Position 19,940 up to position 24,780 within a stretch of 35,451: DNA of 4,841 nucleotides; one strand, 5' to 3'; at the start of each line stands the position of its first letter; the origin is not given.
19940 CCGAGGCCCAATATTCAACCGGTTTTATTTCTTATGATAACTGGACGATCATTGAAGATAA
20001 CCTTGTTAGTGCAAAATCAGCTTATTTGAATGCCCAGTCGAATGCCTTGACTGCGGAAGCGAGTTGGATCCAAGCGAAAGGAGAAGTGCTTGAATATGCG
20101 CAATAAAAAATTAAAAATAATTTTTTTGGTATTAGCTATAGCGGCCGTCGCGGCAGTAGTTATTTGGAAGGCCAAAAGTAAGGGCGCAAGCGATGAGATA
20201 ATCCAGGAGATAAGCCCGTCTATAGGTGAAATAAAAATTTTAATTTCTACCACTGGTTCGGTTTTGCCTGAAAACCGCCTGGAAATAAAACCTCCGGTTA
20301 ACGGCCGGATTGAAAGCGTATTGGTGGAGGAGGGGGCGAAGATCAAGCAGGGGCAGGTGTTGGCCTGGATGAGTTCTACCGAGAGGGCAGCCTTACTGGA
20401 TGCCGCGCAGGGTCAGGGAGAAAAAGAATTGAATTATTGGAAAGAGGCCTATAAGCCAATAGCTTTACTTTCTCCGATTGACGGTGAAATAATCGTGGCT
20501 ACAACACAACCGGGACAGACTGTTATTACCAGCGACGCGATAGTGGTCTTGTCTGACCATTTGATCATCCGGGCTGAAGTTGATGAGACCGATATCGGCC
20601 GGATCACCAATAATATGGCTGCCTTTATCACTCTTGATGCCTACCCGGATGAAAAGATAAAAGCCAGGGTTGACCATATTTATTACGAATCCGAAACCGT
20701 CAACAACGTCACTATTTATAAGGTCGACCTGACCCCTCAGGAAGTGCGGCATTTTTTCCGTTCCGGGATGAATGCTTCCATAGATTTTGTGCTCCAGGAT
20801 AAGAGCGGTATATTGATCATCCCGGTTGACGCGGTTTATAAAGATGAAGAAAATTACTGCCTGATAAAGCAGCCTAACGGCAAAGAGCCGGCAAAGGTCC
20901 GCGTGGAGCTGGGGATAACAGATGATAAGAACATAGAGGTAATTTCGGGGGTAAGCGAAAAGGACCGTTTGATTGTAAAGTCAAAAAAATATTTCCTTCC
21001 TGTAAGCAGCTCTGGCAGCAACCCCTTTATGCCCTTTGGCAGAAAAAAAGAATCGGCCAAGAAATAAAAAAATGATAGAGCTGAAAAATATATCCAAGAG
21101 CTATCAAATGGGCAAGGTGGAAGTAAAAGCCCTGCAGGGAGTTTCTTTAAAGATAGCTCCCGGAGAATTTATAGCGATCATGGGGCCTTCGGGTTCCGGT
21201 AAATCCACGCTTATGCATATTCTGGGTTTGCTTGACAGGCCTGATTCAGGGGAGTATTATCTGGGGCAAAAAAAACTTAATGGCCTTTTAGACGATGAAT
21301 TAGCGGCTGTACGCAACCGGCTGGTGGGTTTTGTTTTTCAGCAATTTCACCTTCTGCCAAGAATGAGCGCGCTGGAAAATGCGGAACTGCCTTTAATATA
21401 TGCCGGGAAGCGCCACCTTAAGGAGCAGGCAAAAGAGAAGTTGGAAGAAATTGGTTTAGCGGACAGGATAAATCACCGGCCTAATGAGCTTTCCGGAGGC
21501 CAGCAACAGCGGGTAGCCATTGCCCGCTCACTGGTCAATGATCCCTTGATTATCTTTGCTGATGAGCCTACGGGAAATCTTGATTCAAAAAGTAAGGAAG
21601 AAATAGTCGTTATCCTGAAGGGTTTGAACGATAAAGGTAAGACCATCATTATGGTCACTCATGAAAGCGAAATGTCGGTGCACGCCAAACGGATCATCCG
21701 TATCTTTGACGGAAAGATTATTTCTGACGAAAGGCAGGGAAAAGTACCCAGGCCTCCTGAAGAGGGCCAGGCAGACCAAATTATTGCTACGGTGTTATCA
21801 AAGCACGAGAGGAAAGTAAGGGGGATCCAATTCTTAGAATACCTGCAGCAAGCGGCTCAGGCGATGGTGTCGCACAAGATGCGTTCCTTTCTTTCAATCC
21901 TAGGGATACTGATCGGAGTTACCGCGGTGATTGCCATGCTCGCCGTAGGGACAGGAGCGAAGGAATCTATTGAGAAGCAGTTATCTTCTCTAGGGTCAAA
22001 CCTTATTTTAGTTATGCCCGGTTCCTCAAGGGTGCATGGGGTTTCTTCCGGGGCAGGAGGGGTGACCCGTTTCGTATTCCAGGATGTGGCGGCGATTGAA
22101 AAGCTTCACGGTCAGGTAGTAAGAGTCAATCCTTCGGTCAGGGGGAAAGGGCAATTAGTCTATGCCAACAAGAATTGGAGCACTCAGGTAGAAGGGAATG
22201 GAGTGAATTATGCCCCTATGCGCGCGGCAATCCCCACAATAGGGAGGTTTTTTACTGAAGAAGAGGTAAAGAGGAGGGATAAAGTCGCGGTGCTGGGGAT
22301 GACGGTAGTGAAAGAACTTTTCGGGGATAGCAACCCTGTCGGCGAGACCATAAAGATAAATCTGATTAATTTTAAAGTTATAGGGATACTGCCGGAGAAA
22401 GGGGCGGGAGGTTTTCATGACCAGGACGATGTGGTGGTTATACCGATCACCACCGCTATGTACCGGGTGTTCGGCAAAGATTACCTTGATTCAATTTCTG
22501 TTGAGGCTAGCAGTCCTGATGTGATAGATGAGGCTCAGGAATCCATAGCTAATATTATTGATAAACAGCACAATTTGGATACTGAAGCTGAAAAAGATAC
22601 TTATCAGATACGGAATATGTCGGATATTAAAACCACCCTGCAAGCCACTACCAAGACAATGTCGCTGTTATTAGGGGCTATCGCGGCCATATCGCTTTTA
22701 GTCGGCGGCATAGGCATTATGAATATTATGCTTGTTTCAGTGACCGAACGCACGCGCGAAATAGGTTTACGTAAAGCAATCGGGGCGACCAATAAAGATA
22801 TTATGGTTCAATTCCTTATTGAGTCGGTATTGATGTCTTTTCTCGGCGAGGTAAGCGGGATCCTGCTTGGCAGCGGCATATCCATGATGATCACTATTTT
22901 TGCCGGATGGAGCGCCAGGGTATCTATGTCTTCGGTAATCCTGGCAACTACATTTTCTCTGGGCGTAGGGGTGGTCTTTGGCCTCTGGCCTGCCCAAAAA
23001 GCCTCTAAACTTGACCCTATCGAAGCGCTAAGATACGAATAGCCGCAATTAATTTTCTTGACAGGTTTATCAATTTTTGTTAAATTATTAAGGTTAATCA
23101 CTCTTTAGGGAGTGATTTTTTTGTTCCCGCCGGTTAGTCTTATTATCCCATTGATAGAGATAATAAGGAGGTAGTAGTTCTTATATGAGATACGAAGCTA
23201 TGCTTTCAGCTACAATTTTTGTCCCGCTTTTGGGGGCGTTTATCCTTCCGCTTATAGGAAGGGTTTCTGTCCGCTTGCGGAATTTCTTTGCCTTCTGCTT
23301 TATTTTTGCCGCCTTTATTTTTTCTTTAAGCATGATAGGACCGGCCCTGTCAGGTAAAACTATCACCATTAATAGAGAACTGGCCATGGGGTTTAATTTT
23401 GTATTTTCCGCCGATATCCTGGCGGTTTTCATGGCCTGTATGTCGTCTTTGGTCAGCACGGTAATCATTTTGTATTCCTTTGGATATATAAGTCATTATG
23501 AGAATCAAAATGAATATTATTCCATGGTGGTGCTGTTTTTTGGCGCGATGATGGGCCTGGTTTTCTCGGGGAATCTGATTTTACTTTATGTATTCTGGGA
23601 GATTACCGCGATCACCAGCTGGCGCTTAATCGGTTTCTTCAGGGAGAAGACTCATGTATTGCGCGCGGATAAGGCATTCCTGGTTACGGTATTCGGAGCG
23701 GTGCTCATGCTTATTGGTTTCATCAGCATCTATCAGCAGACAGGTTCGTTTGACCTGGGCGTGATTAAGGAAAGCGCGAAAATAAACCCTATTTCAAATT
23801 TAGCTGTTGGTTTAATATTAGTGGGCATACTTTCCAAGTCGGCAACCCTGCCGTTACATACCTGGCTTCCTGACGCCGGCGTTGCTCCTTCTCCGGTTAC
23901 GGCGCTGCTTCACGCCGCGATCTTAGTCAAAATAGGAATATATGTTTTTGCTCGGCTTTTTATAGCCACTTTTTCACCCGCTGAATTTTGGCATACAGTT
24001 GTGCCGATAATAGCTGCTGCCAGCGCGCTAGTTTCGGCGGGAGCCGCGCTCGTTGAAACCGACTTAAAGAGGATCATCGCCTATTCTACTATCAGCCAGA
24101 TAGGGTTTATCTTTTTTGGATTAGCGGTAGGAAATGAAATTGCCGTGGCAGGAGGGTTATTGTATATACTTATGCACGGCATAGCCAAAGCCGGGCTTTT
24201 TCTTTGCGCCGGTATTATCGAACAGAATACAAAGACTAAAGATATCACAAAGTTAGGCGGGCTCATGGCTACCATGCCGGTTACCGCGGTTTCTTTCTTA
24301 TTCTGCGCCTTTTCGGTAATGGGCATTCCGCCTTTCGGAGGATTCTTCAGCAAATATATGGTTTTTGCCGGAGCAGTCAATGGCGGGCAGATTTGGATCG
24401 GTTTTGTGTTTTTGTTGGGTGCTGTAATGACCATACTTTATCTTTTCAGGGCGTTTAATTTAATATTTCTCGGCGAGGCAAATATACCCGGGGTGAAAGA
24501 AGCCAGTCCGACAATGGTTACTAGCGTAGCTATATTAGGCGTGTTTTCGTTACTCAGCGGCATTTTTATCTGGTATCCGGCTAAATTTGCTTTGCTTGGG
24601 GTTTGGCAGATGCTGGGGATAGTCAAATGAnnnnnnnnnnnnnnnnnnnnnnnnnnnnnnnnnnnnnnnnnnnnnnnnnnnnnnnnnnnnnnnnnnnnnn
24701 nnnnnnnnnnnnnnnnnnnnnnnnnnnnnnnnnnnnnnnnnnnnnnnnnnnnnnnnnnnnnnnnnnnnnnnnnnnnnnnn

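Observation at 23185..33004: Group-4 [NiFe] hydrogenase with the full 11-subunit complex-I inventory and nuoA-B-C-D-H-I synteny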

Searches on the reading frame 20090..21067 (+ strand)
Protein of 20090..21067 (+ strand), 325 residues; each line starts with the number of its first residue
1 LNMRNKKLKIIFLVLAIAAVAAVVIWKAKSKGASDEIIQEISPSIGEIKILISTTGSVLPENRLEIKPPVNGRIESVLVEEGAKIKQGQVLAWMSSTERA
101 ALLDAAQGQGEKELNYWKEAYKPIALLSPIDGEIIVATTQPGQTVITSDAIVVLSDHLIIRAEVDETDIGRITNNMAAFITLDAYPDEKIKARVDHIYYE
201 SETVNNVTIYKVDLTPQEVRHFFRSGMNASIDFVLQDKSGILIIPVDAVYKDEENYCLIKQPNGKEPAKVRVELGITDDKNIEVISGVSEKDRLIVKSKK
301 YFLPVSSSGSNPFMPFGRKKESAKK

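Call 6: search_protein_families(library=pfam, proteins=[window:20090-21067:+], max_evalue=0.001)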
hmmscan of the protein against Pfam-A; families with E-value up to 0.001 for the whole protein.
window:20090-21067:+ (325 aa): 4 families
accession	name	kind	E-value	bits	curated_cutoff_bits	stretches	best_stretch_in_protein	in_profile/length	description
PF16576.10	HlyD_D23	-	9.1e-13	48.4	30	1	118-201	103-188/214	Barrel-sandwich domain of CusB or HlyD membrane-fusion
PF13437.12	HlyD_3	-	3.4e-12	47.5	22.2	1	126-217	2-96/106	HlyD family secretion protein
PF13533.13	Biotin_lipoyl_2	-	6e-08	32.8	29.8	1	65-92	2-29/32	Biotin-lipoyl like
PF00364.28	Biotin_lipoyl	-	8.9e-05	22.7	22.1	0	65-92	44-71/73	Biotin-requiring enzyme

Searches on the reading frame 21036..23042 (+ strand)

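Call 6: search_protein_families(library=pfam, proteins=[window:21036-23042:+], max_evalue=0.001)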
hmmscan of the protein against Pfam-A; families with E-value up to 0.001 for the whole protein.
window:21036-23042:+ (668 aa): 6 families
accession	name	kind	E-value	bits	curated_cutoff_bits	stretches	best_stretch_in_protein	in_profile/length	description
PF12704.14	MacB_PCD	-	1.2e-46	160.1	27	1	284-506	1-206/207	MacB-like periplasmic core domain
PF00005.33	ABC_tran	-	4.2e-32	112.1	25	1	33-179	1-136/137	ABC transporter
PF02687.27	FtsX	-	1.1e-20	74.3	25.5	1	548-661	2-120/120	FtsX-like permease C-terminal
PF02463.25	SMC_N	-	4.8e-07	29.9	40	1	44-225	25-213/220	RecF/RecN/SMC N terminal domain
PF13304.12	AAA_21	-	0.00028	21.5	27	0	45-68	1-27/304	AAA domain, putative AbiEii toxin, Type IV TA system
PF13555.12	AAA_29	-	0.00061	19.9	27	0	34-60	13-39/61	P-loop containing region of AAA domain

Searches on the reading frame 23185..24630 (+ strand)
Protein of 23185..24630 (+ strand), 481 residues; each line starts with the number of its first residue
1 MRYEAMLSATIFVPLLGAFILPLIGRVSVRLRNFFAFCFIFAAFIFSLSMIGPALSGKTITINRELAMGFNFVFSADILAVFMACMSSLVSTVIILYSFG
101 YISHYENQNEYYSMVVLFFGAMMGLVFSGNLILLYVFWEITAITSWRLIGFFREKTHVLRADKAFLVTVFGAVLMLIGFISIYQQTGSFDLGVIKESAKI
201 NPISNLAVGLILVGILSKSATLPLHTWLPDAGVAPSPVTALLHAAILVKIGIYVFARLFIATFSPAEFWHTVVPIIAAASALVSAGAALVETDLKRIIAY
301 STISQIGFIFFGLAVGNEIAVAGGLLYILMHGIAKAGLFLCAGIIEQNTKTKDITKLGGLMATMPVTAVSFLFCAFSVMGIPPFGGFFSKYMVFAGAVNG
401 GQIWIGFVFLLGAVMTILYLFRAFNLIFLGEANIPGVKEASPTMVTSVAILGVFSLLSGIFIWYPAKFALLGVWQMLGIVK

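Call 4: search_protein_families(library=pfam, proteins=[window:23185-24630:+], max_evalue=0.01)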
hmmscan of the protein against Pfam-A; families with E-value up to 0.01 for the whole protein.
window:23185-24630:+ (481 aa): 2 families
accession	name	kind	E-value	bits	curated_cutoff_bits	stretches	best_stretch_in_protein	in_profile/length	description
PF00361.26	Proton_antipo_M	-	3.1e-74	250.3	21.5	1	128-416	1-294/294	NADH:quinone oxidoreductase/Mrp antiporter, TM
PF00662.26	Proton_antipo_N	-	1e-06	29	24.5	1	69-112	8-51/51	NADH-Ubiquinone oxidoreductase (complex I), chain 5 N-terminus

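Call 5: search_protein_families(library=ncbifam, proteins=[window:23185-24630:+], max_evalue=0.01)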
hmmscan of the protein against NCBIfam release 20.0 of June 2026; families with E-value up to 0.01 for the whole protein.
window:23185-24630:+ (481 aa): 75 families (the best 25 are shown)
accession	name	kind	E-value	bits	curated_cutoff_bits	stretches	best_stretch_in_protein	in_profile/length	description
NF005141.0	PRK06590.1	equivalog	1.9e-92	311.2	556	1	5-466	3-472/615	NADH-quinone oxidoreductase subunit L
NF009287.0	PRK12647.1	equivalog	1.4e-91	308.2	937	1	7-466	3-471/773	putative monovalent cation/H+ antiporter subunit A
TIGR01974.1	NDH_I_L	subfamily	1.3e-87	295.2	407.5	1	6-463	2-480/630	NADH-quinone oxidoreductase subunit L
NF009288.0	PRK12648.1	equivalog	3.9e-87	293.3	1104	1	6-461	2-470/954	monovalent cation/H+ antiporter subunit A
NF005097.0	PRK06525.1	equivalog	3e-85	286.8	430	1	8-460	6-473/480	hydrogenase 4 subunit D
TIGR00940.1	2a6301s01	subfamily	6.9e-82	276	920.45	1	7-461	2-488/793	monovalent cation:proton antiporter subunit A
NF009284.0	PRK12644.1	equivalog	1.5e-81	274.8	962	1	33-461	26-470/975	Na+/H+ antiporter subunit A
NF009289.0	PRK12649.1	equivalog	1.4e-80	271.7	1117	1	8-465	8-488/789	putative monovalent cation/H+ antiporter subunit A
NF009285.0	PRK12645.1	equivalog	1.6e-79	268.1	1028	1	6-461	3-492/804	Na+/H+ antiporter subunit A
TIGR01972.1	NDH_I_M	subfamily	1.7e-71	241.3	263.8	1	7-460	1-466/486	NADH-quinone oxidoreductase subunit M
NF006240.0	PRK08376.1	subfamily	7.7e-70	236.2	662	1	4-464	4-494/521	putative monovalent cation/H+ antiporter subunit D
NF009290.0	PRK12650.1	equivalog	2.5e-69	234.2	980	1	7-466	3-476/966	DUF4040 family protein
NF006419.0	PRK08668.1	equivalog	1.3e-67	228.9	617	1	7-461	4-466/613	NADH dehydrogenase subunit M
NF005561.0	PRK07234.1-1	equivalog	1.1e-66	225.8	718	1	11-422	13-433/569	putative monovalent cation/H+ antiporter subunit D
NF005626.0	PRK07376.1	equivalog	6e-66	223.1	963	1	66-431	79-457/675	NAD(P)H-quinone oxidoreductase subunit 5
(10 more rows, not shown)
